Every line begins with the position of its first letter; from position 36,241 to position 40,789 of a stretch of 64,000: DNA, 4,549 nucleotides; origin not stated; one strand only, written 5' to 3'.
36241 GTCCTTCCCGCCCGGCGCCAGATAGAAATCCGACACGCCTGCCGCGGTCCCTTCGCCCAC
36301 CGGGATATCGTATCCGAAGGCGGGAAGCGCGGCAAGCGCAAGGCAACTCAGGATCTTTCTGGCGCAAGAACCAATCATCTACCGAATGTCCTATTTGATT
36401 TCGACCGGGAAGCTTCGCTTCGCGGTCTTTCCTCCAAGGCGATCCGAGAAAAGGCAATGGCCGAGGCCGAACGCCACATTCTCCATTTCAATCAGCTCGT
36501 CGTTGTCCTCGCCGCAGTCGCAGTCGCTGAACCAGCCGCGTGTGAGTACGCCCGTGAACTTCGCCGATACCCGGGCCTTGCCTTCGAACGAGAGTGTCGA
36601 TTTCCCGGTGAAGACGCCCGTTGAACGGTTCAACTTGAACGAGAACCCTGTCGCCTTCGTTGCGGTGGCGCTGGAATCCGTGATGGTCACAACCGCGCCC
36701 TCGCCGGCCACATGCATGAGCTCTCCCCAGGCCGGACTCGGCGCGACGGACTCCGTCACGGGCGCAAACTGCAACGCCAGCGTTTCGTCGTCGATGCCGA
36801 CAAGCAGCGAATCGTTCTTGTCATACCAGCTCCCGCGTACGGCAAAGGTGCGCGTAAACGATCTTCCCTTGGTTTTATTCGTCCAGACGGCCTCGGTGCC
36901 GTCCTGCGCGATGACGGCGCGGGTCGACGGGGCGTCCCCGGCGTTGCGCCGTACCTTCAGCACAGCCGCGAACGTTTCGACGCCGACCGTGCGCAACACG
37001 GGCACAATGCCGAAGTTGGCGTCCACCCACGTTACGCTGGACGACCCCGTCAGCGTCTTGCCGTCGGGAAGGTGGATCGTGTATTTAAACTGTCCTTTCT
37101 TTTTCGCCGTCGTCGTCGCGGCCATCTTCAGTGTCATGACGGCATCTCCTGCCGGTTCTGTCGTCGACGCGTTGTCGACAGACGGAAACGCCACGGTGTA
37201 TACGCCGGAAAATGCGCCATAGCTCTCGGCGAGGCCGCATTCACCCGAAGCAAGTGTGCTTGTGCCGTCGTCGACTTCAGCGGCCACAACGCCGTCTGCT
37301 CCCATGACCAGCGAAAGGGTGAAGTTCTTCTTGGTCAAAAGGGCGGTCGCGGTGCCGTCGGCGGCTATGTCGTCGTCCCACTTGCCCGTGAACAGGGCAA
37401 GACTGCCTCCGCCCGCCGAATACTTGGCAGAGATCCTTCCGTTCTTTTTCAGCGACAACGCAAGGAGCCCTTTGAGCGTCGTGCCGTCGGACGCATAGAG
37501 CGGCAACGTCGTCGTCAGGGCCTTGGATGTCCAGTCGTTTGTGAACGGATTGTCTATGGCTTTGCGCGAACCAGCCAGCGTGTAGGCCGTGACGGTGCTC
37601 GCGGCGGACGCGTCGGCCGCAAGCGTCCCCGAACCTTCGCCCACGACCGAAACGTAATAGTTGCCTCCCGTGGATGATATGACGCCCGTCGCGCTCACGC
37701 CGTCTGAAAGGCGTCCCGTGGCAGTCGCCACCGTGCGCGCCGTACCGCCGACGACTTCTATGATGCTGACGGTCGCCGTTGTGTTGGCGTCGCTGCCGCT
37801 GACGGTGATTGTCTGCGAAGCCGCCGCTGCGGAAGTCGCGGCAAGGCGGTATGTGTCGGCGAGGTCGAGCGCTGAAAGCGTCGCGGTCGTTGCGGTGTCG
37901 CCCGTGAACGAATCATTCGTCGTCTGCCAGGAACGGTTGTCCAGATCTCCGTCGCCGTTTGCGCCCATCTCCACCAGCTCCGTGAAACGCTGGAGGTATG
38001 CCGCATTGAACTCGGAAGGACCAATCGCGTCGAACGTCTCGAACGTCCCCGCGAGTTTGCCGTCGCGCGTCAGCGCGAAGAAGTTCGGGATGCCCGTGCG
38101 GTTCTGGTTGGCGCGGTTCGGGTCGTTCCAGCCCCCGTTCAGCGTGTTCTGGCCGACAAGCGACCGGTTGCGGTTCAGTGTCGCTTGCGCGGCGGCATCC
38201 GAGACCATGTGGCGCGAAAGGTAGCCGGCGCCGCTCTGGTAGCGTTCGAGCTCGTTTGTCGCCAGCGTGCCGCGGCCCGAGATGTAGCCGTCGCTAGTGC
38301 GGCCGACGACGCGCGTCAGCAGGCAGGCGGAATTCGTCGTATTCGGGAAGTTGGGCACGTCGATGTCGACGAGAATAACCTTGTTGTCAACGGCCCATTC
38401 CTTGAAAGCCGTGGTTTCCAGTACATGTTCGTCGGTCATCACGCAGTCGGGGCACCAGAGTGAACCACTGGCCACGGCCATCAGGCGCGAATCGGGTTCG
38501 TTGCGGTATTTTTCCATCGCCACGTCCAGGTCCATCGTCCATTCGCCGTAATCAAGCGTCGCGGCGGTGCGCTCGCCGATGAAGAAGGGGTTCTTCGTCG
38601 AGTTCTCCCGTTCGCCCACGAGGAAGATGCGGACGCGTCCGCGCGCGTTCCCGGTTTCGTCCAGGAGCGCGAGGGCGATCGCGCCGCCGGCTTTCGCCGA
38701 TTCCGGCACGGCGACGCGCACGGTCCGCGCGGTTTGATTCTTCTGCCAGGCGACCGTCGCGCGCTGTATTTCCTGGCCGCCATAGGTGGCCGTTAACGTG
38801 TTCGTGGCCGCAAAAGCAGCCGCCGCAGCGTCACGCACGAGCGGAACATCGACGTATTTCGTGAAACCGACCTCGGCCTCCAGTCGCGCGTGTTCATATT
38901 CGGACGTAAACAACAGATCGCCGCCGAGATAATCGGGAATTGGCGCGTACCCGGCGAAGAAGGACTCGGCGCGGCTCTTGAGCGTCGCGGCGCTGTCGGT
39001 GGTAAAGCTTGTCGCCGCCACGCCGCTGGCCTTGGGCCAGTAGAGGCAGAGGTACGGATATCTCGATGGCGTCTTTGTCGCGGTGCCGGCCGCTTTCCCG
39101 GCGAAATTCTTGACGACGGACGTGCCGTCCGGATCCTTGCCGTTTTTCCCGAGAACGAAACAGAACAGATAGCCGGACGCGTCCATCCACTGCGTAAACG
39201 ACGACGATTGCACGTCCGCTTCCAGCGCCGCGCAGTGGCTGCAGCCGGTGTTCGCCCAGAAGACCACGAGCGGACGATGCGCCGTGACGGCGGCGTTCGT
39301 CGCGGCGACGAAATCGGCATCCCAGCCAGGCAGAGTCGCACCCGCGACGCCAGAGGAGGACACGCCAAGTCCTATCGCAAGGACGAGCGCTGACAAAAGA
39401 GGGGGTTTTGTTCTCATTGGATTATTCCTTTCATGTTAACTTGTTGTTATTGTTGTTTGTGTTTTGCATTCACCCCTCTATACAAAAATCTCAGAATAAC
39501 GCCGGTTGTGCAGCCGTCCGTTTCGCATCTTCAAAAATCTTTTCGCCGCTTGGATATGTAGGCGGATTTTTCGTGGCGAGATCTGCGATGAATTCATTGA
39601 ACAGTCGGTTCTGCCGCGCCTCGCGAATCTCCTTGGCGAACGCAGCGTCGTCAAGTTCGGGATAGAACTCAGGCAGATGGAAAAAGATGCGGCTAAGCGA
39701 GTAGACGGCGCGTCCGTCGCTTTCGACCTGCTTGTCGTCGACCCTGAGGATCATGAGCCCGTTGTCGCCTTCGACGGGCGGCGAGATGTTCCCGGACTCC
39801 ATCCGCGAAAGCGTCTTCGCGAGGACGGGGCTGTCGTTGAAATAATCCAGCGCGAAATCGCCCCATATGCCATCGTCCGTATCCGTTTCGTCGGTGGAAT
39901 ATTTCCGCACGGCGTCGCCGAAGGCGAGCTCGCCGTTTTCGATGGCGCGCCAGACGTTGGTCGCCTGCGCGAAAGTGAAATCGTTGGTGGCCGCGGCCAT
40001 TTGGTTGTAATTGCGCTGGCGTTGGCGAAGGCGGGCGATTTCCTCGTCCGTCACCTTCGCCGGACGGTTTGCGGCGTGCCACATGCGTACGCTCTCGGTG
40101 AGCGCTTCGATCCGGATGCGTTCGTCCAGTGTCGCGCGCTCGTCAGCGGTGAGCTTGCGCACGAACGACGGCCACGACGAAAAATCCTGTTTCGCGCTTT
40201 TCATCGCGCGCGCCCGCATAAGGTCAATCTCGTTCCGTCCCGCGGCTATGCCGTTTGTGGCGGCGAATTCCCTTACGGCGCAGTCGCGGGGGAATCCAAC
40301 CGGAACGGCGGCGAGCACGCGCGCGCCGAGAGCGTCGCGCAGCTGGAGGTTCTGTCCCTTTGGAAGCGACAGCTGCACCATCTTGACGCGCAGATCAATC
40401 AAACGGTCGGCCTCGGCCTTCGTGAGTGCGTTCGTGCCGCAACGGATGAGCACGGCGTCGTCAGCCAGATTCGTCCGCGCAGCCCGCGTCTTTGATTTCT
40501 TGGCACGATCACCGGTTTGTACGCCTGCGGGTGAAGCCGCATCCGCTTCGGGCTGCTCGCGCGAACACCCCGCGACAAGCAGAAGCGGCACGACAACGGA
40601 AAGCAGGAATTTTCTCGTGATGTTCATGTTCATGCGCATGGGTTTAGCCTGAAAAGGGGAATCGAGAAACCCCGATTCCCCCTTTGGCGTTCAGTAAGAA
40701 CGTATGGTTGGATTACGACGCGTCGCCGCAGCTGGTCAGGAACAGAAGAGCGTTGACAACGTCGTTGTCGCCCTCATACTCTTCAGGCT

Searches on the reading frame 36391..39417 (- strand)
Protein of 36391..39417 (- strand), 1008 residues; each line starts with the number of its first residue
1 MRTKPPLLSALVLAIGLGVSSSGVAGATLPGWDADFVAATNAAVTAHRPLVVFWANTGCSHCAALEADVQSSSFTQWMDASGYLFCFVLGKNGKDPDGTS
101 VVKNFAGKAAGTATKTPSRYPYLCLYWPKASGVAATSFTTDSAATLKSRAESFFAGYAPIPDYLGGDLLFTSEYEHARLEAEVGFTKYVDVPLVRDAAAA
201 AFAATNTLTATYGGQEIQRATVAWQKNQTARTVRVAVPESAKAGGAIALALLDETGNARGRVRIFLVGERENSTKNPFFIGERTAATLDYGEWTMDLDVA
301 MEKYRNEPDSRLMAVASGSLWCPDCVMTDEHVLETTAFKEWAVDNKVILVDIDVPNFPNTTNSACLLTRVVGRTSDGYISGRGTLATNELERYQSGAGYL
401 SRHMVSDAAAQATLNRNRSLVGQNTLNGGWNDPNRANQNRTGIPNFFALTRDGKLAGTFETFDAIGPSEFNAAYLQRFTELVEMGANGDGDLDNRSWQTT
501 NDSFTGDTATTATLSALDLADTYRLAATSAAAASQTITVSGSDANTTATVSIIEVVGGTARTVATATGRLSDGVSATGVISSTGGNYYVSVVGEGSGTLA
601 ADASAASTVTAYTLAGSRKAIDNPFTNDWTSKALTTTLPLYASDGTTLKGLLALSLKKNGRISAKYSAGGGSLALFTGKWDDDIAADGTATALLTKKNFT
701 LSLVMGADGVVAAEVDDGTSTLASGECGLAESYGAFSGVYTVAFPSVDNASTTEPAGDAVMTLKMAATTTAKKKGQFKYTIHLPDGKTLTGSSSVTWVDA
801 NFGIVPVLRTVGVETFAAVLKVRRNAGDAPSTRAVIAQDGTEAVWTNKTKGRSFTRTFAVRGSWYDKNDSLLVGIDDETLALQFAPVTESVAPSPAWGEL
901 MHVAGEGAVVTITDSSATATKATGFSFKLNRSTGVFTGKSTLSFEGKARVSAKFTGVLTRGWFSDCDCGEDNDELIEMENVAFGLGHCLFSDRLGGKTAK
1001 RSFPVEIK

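Call 86: search_protein_families(library=pfam, proteins=[window:36391-39417:-], max_evalue=0.001)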
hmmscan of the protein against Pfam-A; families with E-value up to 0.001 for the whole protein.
window:36391-39417:- (1008 aa): 1 family
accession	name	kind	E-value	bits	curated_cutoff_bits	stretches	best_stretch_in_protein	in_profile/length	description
PF13899.12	Thioredoxin_7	-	1.2e-08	35.4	27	0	293-356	2-62/83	Thioredoxin-like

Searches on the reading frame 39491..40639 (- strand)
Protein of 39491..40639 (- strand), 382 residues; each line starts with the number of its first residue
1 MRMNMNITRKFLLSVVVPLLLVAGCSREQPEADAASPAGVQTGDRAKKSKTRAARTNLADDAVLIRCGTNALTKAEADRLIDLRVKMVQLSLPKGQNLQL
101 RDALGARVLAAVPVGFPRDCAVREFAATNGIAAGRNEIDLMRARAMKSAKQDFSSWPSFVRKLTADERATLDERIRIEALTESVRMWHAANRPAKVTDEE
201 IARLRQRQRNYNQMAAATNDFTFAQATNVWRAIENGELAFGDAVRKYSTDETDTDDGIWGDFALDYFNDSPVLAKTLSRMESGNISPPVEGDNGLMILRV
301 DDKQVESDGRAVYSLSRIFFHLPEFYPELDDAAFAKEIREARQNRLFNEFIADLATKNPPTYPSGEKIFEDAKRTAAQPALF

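Call 86: search_protein_families(library=pfam, proteins=[window:39491-40639:-], max_evalue=0.001)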
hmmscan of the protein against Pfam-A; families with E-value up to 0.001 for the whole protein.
window:39491-40639:- (382 aa): 2 families
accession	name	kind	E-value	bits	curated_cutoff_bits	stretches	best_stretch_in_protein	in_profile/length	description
PF00639.27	Rotamase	-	6.2e-09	37.2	21.7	1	222-302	18-97/97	PPIC-type PPIASE domain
PF13145.12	Rotamase_2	-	8.2e-06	27.1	27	1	249-304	60-109/121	PPIC-type PPIASE domain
